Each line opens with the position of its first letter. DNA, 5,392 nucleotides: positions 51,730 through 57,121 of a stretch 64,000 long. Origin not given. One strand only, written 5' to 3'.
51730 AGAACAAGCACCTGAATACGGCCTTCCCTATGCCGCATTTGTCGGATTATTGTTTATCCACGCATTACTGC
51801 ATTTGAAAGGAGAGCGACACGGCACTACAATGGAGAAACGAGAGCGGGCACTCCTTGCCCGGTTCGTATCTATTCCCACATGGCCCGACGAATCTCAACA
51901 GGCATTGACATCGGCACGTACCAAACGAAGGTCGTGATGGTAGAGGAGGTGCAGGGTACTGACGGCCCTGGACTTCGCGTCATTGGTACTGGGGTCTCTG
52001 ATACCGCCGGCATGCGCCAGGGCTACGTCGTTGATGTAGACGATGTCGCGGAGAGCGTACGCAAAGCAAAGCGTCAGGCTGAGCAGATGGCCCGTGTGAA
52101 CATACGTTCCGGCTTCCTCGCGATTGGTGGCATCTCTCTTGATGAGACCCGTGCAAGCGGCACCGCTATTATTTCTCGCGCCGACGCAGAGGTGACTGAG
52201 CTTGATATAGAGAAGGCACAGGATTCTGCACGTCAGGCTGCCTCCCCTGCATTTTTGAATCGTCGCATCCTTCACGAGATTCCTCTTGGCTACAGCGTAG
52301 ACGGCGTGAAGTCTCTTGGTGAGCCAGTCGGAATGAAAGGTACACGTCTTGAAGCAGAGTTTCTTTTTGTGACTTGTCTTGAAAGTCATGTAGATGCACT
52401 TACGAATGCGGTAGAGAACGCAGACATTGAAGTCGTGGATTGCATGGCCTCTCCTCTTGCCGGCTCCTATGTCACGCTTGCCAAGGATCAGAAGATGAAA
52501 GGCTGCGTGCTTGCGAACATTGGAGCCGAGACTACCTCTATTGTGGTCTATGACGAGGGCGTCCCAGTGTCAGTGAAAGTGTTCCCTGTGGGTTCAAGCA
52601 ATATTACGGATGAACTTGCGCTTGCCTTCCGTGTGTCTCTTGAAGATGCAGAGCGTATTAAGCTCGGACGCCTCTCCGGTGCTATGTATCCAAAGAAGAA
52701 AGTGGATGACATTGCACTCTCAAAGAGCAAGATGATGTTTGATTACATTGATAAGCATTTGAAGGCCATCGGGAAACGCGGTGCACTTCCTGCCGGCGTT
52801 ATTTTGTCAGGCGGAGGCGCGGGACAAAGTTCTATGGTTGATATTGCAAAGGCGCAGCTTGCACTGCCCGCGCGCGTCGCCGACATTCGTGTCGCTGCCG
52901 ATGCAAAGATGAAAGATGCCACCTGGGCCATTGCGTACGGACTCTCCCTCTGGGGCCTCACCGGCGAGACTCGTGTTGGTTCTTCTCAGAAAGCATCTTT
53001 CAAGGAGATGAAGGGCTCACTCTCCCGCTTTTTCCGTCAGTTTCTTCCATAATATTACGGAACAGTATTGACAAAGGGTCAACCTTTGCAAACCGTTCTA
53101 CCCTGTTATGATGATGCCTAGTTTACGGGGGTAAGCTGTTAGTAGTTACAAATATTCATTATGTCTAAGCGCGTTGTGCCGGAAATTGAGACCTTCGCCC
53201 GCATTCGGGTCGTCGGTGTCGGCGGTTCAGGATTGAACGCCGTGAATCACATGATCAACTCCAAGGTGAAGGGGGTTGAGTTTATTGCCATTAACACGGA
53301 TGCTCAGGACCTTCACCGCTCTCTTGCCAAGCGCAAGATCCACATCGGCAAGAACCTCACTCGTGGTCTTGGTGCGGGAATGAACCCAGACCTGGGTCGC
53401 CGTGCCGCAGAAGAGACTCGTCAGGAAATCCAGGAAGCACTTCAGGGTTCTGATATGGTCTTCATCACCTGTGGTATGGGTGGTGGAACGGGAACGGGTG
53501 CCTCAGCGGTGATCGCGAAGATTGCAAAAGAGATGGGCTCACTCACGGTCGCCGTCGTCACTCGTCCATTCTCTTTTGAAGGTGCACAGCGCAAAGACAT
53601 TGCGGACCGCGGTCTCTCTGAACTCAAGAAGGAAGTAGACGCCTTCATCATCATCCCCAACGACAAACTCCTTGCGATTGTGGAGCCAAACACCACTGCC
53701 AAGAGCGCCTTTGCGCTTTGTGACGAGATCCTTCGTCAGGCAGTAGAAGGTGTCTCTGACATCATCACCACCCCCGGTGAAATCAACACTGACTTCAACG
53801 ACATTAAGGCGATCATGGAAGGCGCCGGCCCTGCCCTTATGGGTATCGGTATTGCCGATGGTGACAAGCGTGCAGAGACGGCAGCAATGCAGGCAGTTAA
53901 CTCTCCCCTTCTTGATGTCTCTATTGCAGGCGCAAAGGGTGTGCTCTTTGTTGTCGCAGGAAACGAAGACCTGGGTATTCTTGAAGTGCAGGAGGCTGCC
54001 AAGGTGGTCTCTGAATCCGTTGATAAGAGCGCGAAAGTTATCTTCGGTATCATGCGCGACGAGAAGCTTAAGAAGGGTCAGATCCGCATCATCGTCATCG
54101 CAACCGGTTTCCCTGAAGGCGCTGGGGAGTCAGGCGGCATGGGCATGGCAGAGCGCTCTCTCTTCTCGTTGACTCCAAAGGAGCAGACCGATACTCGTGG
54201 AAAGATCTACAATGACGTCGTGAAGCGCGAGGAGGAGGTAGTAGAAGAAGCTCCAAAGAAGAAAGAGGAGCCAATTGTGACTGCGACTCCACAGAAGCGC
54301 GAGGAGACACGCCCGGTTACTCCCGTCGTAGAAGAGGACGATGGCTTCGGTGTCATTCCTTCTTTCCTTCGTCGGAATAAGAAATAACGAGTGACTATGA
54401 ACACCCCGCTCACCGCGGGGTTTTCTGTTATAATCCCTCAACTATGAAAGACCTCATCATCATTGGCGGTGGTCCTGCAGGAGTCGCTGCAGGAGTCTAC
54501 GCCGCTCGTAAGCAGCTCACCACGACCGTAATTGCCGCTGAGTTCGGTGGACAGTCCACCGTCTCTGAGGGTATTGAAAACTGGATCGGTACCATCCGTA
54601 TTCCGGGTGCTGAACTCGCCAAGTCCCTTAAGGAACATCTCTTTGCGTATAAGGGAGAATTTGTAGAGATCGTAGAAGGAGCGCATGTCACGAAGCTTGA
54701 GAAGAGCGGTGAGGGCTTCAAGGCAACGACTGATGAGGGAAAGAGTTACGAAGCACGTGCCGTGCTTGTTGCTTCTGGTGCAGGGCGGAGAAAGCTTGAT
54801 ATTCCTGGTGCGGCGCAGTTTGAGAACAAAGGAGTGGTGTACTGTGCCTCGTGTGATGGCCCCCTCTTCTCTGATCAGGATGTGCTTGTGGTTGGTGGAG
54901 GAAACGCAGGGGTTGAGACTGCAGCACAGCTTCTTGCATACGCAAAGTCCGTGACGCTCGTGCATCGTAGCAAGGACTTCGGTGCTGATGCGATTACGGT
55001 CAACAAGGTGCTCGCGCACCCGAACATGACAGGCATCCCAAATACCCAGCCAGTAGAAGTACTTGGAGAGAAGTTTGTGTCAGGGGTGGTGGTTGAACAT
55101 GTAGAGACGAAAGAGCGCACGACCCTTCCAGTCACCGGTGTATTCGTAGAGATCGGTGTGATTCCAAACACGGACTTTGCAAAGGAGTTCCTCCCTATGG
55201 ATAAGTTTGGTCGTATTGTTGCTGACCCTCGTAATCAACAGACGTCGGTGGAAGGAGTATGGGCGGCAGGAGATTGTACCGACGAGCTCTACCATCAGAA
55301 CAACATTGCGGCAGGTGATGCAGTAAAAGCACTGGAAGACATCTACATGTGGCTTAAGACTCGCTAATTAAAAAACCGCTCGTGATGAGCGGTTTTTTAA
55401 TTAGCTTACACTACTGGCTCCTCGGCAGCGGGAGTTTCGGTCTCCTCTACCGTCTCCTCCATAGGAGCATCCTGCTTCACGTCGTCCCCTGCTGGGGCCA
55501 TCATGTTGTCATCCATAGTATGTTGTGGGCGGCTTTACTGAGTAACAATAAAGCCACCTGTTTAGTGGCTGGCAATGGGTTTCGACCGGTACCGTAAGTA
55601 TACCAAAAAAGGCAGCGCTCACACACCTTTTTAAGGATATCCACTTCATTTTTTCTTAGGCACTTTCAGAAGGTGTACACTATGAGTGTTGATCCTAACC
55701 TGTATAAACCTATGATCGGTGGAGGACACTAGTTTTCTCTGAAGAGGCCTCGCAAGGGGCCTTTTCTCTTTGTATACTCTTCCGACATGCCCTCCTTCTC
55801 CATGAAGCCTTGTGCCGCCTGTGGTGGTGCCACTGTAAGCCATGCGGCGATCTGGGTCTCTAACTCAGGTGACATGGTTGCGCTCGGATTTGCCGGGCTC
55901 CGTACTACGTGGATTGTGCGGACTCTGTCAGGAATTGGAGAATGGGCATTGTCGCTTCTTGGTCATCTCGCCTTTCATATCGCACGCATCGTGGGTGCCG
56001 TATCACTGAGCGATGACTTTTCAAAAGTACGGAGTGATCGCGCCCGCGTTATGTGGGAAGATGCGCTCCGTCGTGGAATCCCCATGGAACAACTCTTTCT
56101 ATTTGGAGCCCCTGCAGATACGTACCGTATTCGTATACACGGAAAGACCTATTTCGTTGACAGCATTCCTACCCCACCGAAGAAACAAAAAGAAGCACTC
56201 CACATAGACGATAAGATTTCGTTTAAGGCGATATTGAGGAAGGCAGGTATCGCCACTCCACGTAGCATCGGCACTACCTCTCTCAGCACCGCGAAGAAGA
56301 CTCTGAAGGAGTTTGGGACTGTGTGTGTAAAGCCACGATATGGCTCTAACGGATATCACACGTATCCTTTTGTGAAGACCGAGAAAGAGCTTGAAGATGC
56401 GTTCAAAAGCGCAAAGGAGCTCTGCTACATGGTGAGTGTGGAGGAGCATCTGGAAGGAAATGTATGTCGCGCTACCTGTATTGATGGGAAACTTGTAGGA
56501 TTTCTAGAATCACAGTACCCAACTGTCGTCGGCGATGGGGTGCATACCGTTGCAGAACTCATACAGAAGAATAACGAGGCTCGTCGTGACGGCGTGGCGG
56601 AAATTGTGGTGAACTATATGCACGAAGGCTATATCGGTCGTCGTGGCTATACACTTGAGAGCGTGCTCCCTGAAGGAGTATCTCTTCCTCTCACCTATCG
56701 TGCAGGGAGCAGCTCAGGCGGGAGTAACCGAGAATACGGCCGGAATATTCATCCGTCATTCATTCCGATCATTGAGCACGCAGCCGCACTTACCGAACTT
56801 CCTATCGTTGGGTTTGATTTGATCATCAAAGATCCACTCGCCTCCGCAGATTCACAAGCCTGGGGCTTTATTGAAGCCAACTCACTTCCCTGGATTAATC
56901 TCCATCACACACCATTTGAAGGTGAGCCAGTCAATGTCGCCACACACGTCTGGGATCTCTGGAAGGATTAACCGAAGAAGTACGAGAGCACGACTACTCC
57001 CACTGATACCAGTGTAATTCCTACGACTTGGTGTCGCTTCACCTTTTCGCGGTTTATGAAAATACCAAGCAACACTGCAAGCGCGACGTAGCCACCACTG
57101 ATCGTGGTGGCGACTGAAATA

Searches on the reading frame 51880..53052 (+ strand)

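Call 19: search_protein_families(library=pfam, proteins=[window:51880-53052:+], max_evalue=0.001)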
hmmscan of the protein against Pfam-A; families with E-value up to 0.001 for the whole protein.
window:51880-53052:+ (390 aa): 3 families
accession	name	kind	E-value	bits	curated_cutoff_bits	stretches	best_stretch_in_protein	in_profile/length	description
PF14450.12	FtsA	-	4.9e-19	69.4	31.8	1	210-354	1-127/127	Cell division protein FtsA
PF02491.25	SHS2_FTSA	-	2.8e-15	56.9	25.4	1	91-165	8-79/79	SHS2 domain inserted in FTSA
PF11104.14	PilM_2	-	2.7e-09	36.9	27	1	159-336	126-307/340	Type IV pilus assembly protein PilM;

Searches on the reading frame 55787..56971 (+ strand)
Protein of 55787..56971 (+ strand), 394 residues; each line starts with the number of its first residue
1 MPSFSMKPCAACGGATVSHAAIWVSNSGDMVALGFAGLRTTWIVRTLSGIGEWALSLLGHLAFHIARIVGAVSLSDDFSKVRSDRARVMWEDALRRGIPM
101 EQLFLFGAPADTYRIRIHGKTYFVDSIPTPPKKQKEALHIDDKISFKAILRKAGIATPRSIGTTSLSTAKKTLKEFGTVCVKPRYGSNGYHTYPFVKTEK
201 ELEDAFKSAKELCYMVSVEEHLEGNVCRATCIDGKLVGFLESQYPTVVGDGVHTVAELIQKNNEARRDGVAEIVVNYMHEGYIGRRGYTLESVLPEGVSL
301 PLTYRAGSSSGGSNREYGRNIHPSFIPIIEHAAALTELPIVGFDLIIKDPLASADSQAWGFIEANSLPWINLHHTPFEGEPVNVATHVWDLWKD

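Call 3: search_protein_families(library=pfam, proteins=[window:55787-56971:+], max_evalue=0.01)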
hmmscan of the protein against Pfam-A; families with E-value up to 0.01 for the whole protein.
window:55787-56971:+ (394 aa): 1 family
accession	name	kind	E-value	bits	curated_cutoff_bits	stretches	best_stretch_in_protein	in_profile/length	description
PF14397.11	ATPgrasp_ST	-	0.00018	21.2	31.4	1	133-221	12-103/278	Sugar-transfer associated ATP-grasp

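Call 4: search_protein_families(library=ncbifam, proteins=[window:55787-56971:+], max_evalue=0.01)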
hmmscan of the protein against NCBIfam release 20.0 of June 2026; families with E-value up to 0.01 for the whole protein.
window:55787-56971:+ (394 aa): 12 families
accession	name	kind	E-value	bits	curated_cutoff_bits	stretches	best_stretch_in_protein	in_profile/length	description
TIGR02068.2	cya_phycin_syn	equivalog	2e-43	148.5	850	1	141-390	212-468/862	cyanophycin synthetase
NF010623.0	PRK14016.1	subfamily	7.8e-40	136.8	877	1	141-390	213-469/871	cyanophycin synthetase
TIGR03103.1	trio_acet_GNAT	equivalog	9.2e-31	107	569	1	86-373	244-527/547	N-acetylglutaminylglutamine synthetase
NF002688.0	PRK02471.1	equivalog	8.3e-28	97.2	425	1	88-390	437-749/756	bifunctional glutamate--cysteine ligase GshA/glutathione synthetase GshB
TIGR01435.1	glu_cys_lig_rel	equivalog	2.5e-15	55.8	656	1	138-387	465-714/719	bifunctional glutamate--cysteine ligase/glutathione synthetase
NF040720.1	MptN_Meth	equivalog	3.5e-06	26.3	350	1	142-238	101-201/291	tetrahydromethanopterin:alpha-L-glutamate ligase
TIGR00768.1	rimK_fam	subfamily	3.4e-05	23.3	143.4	1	141-241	86-192/276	RimK family alpha-L-glutamate ligase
NF009405.0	PRK12767.1-4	equivalog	0.00067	18.7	390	1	141-221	111-187/320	carbamoyl phosphate synthase-like protein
TIGR04356.1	grasp_GAK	hypoth_equivalog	0.00072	18.7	300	1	137-208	94-167/287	GAK system ATP-grasp enzyme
NF002378.0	PRK01372.1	subfamily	0.001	17.9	243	1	142-241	100-198/305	D-alanine--D-alanine ligase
TIGR02144.1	LysX_arch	equivalog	0.0018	17.5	275.6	1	139-189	84-135/281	lysine biosynthesis protein LysX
NF009404.0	PRK12767.1-3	equivalog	0.002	17.1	316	1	140-212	109-181/344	carbamoyl phosphate synthase-like protein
